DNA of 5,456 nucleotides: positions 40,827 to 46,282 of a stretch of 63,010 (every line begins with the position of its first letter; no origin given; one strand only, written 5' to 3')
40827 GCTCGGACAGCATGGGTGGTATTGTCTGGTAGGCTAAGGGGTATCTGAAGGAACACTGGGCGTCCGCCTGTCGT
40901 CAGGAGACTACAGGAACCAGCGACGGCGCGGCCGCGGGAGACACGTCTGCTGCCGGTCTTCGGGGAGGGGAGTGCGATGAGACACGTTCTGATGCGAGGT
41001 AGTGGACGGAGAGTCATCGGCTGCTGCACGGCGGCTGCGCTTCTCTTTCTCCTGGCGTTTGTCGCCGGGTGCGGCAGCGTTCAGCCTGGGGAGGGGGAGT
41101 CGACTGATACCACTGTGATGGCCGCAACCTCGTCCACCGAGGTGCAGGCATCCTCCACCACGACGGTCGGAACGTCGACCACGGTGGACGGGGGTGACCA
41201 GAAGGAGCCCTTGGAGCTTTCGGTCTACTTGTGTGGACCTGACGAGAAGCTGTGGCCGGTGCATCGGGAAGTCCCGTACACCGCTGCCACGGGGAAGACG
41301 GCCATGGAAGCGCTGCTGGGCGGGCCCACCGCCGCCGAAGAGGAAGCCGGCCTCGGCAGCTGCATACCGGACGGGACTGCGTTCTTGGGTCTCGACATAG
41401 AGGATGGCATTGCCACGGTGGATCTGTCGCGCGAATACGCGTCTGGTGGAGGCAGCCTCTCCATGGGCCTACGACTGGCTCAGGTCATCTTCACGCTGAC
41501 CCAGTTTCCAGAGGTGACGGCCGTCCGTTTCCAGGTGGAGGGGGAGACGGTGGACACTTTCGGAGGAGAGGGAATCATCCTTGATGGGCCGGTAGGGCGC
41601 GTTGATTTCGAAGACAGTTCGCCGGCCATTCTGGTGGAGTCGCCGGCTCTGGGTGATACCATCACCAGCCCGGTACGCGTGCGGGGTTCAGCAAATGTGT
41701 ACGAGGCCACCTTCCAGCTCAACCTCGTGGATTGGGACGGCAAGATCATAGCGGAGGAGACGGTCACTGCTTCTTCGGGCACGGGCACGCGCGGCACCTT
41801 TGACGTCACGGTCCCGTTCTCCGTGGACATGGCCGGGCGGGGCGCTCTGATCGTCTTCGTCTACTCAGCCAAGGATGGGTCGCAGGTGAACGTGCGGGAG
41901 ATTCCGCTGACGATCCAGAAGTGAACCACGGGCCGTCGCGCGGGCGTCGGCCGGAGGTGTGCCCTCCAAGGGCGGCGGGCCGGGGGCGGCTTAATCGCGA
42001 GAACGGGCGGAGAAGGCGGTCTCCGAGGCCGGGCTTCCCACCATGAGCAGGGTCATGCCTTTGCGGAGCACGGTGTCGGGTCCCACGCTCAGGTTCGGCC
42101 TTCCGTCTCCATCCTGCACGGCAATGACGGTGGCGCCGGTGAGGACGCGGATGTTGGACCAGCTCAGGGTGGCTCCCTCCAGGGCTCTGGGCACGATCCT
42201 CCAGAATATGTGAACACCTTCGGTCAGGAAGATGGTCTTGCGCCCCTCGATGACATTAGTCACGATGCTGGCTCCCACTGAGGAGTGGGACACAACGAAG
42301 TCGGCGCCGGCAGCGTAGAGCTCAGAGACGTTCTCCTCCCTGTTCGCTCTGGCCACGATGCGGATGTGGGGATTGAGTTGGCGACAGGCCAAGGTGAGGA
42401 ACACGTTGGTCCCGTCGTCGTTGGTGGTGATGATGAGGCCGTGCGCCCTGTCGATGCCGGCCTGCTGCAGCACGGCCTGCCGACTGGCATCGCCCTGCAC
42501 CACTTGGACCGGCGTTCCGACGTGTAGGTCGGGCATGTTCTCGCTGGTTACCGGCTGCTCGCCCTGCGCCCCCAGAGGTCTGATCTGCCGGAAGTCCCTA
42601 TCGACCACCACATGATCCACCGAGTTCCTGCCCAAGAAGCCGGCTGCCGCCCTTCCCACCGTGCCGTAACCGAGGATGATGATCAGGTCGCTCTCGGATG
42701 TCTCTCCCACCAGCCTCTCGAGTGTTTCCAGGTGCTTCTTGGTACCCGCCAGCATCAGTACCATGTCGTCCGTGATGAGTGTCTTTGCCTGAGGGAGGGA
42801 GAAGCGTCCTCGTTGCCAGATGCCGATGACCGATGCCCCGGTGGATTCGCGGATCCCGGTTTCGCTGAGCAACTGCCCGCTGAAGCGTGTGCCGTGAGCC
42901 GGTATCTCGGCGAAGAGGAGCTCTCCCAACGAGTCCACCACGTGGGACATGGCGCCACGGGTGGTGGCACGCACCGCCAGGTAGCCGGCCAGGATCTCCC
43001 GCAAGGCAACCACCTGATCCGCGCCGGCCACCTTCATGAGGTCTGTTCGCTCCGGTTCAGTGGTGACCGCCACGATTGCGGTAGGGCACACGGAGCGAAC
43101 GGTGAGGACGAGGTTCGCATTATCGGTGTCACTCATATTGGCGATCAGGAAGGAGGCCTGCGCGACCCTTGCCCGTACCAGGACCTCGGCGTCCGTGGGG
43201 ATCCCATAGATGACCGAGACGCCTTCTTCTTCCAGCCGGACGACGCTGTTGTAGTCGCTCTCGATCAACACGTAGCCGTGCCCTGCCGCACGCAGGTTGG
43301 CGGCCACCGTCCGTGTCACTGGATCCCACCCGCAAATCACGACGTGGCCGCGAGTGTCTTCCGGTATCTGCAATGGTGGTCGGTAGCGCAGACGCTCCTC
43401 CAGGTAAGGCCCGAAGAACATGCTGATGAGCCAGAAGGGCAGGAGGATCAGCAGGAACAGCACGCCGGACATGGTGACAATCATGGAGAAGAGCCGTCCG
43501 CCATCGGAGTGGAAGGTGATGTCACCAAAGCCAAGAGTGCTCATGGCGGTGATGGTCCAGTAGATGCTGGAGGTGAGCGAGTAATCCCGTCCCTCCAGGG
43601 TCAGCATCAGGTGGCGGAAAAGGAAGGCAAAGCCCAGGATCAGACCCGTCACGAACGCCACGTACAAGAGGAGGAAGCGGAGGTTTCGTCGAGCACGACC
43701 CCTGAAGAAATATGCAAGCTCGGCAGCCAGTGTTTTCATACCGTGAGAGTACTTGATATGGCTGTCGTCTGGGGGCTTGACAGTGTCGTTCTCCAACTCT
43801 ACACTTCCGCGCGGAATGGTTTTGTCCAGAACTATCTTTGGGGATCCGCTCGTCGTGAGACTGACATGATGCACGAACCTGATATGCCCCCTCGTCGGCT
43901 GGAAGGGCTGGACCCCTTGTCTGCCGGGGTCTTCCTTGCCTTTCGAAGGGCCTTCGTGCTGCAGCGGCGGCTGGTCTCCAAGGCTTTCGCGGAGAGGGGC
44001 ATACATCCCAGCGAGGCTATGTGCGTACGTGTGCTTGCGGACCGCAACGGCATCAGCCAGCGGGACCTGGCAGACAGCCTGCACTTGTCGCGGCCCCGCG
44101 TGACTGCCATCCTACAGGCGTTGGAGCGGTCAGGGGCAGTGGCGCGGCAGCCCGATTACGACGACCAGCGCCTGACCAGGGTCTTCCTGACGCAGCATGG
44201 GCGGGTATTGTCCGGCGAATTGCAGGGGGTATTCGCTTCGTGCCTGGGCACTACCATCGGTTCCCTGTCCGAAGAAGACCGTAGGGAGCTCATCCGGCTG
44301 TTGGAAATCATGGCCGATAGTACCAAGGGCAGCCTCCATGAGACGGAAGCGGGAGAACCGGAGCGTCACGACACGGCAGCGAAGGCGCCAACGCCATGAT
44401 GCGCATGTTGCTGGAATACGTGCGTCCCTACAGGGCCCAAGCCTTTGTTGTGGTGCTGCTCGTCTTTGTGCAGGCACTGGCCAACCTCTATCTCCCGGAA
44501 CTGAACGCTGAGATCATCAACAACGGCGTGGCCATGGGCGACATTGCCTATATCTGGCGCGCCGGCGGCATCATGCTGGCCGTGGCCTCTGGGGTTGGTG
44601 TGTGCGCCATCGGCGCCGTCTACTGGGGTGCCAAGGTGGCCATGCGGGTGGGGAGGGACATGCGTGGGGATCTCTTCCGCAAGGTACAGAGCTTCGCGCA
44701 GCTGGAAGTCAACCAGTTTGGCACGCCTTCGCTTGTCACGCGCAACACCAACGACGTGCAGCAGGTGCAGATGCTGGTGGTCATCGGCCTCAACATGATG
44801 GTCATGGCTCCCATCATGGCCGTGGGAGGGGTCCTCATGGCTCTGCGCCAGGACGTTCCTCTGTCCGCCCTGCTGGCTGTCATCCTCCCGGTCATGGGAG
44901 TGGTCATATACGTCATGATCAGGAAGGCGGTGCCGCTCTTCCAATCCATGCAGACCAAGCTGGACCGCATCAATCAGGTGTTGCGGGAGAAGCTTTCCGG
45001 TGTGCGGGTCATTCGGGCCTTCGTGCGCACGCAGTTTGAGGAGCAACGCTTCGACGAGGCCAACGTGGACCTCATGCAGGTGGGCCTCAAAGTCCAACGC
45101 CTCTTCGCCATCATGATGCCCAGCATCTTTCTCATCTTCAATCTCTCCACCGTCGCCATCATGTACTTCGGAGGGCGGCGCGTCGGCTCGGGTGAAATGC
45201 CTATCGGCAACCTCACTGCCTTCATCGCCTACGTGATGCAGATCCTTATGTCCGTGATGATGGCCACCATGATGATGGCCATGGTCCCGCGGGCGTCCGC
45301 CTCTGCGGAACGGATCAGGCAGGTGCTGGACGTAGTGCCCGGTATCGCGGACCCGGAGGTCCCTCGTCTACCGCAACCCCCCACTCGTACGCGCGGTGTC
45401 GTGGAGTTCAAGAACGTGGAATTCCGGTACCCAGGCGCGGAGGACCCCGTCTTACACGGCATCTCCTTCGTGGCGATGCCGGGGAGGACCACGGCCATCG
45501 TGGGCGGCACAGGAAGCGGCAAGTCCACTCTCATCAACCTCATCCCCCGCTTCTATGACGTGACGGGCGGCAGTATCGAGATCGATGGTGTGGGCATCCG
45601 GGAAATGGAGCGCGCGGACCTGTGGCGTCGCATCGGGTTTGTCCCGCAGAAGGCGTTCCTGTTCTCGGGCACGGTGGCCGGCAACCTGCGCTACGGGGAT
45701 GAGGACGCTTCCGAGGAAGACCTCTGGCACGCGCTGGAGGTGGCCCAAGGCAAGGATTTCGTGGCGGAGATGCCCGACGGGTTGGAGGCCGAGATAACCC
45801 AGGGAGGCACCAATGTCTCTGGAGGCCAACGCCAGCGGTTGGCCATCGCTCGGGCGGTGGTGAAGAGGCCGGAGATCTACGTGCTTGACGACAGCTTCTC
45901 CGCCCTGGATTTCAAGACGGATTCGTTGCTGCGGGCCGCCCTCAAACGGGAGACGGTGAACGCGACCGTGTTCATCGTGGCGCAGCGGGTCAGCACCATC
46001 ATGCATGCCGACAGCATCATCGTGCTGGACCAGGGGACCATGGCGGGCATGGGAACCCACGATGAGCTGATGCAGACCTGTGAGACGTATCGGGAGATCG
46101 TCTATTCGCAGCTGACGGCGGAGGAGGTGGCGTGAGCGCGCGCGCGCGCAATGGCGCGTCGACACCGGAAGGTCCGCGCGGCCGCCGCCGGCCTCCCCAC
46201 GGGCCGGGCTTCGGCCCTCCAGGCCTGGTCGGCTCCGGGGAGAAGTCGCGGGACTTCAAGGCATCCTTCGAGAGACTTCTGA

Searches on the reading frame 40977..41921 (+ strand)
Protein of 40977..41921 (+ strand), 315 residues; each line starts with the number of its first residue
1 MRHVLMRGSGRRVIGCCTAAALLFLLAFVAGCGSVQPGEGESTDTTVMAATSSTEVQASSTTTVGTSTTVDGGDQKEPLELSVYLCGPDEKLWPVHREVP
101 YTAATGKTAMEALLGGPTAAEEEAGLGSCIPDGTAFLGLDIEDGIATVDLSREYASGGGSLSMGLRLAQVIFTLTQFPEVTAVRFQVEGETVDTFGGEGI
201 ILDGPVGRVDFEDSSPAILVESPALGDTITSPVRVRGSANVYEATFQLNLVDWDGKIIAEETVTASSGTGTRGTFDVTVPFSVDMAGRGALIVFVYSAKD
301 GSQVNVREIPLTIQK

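Call 46: search_protein_families(library=pfam, proteins=[window:40977-41921:+], max_evalue=0.00001)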
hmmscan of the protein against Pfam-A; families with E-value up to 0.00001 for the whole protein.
window:40977-41921:+ (315 aa): 2 families
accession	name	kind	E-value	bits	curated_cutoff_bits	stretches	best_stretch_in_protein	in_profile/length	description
PF10648.15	Gmad2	-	3e-23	82.3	25.7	1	218-302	2-86/86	Immunoglobulin-like domain of bacterial spore germination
PF10646.14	Germane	-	1.7e-22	80.6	23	1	83-192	2-116/117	Sporulation and spore germination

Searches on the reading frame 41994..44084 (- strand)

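Call 46: search_protein_families(library=pfam, proteins=[window:41994-44084:-], max_evalue=0.00001)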
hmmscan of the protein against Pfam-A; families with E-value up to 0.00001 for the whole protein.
window:41994-44084:- (697 aa): 3 families
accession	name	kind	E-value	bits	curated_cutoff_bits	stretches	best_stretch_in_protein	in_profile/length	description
PF02254.24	TrkA_N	-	7e-49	165.4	23.8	2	468-599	1-115/116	TrkA-N domain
PF02080.26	TrkA_C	-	4.6e-16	58.9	27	1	397-459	8-70/71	TrkA-C domain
PF07885.22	Ion_trans_2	-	4.8e-11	42.8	22.5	1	148-215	5-70/79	Ion channel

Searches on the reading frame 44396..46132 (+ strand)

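Call 46: search_protein_families(library=pfam, proteins=[window:44396-46132:+], max_evalue=0.00001)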
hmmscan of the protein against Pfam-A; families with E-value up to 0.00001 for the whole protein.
window:44396-46132:+ (579 aa): 3 families
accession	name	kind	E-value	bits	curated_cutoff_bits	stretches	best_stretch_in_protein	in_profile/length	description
PF00664.28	ABC_membrane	-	8.3e-42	144.2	28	1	17-287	2-274/274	ABC transporter transmembrane region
PF00005.33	ABC_tran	-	1.6e-26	94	25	1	353-501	1-136/137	ABC transporter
PF02463.25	SMC_N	-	8.5e-08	32.3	40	0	394-544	111-211/220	RecF/RecN/SMC N terminal domain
